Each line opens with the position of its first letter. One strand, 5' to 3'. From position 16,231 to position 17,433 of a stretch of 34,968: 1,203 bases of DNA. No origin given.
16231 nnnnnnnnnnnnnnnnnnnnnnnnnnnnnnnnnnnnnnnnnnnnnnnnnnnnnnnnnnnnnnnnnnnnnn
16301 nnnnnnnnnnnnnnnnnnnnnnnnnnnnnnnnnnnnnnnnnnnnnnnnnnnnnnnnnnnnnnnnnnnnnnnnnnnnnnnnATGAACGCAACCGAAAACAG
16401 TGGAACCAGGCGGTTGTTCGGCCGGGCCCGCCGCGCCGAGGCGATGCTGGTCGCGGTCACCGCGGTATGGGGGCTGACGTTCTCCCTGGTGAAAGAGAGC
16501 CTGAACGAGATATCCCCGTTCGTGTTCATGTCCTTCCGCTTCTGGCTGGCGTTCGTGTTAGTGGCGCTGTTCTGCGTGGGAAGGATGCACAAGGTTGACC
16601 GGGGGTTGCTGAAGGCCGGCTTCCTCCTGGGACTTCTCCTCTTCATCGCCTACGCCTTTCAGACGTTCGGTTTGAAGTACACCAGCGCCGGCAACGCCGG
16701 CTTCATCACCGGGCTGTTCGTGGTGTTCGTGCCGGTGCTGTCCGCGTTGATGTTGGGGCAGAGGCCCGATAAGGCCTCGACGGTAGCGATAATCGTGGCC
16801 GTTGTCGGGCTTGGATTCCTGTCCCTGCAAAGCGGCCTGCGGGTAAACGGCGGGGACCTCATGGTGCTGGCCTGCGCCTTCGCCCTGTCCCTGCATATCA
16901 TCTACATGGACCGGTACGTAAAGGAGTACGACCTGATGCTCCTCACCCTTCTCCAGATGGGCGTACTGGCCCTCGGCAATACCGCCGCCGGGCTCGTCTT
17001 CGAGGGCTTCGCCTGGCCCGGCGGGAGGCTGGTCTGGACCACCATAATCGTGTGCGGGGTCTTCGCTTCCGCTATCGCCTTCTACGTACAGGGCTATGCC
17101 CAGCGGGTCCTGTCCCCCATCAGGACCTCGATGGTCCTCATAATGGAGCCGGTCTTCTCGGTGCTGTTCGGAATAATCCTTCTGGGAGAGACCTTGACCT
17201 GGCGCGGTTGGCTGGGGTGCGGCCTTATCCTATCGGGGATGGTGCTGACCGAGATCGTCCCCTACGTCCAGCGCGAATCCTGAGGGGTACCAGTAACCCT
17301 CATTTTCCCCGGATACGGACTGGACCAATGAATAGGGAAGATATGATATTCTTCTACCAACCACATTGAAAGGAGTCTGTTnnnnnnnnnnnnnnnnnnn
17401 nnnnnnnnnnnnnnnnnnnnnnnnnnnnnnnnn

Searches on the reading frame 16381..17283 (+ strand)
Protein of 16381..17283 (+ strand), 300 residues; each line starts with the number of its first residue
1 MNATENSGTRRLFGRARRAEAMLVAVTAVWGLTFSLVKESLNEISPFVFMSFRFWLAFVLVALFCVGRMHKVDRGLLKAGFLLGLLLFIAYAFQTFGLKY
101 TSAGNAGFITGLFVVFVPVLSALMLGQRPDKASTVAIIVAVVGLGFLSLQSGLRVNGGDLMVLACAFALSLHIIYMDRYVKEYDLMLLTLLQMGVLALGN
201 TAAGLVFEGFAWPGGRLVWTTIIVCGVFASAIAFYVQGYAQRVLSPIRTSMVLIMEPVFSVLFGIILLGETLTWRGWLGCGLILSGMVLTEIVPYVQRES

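Call 32: search_protein_families(library=pfam, proteins=[window:16381-17283:+], max_evalue=0.001)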
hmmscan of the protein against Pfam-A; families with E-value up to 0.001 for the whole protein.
window:16381-17283:+ (300 aa): 2 families
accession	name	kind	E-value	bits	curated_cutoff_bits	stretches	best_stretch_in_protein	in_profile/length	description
PF00892.27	EamA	-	4.4e-37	127.8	28.2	2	21-148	5-134/135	EamA-like transporter family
PF03151.22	TPT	-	0.00015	21.7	30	0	250-290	95-135/291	Triose-phosphate Transporter family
